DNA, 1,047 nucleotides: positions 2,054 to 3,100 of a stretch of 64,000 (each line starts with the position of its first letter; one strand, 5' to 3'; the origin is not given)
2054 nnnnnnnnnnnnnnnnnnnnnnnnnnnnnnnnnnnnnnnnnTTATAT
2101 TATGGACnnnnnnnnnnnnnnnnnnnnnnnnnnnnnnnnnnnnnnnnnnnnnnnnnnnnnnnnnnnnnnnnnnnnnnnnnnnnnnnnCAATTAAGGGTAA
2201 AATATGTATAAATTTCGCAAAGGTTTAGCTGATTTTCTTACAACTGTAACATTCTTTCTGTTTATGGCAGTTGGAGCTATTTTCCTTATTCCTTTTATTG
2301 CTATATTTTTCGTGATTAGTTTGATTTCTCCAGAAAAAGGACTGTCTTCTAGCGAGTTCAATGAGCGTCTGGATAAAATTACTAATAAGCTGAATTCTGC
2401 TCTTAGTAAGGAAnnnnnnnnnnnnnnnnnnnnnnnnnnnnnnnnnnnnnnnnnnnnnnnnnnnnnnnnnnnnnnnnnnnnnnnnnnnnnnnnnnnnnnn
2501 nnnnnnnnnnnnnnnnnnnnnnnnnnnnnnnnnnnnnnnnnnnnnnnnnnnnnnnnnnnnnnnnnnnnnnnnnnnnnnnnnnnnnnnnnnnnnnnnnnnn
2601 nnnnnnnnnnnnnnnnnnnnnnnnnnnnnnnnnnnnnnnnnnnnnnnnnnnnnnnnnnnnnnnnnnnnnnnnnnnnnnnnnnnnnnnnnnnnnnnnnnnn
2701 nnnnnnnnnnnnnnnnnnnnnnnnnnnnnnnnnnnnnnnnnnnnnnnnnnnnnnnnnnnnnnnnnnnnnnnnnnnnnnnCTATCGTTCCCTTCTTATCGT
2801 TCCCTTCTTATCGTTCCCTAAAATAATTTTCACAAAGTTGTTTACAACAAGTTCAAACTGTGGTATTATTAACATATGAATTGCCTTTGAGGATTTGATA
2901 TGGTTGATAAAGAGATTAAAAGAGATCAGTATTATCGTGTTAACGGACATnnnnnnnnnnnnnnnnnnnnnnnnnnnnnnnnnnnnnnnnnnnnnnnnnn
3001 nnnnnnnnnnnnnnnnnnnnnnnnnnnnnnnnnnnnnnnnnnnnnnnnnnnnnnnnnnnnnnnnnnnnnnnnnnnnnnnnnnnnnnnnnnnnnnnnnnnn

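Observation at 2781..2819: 14-bp tandem repeat just upstream of an early promoter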

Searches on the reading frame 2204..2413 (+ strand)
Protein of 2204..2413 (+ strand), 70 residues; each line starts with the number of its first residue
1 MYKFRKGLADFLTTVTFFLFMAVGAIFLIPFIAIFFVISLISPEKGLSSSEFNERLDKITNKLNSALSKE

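Call 51: search_protein_families(library=pfam, proteins=[window:2204-2413:+], max_evalue=0.01)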
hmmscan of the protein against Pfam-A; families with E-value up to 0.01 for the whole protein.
window:2204-2413:+ (70 aa): 0 families

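Call 52: search_protein_families(library=phrogs, proteins=[window:2204-2413:+], max_evalue=0.01)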
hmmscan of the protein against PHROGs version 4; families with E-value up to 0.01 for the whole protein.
window:2204-2413:+ (70 aa): 2 families
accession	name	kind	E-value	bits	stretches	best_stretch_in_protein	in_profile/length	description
phrog_1930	-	unknown function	1.5e-35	122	1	1-69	1-69/71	-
phrog_26592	-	unknown function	0.0078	17.2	1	20-41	16-36/47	-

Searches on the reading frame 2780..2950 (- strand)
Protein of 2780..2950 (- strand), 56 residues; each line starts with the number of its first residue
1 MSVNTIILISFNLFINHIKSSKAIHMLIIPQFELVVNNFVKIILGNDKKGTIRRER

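Call 52: search_protein_families(library=phrogs, proteins=[window:2780-2950:-], max_evalue=0.01)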
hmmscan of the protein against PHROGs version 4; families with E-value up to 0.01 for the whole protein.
window:2780-2950:- (56 aa): 1 family
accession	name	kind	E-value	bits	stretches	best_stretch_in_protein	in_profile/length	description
phrog_13445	-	unknown function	3.9e-21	75.5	1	26-52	1-27/28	-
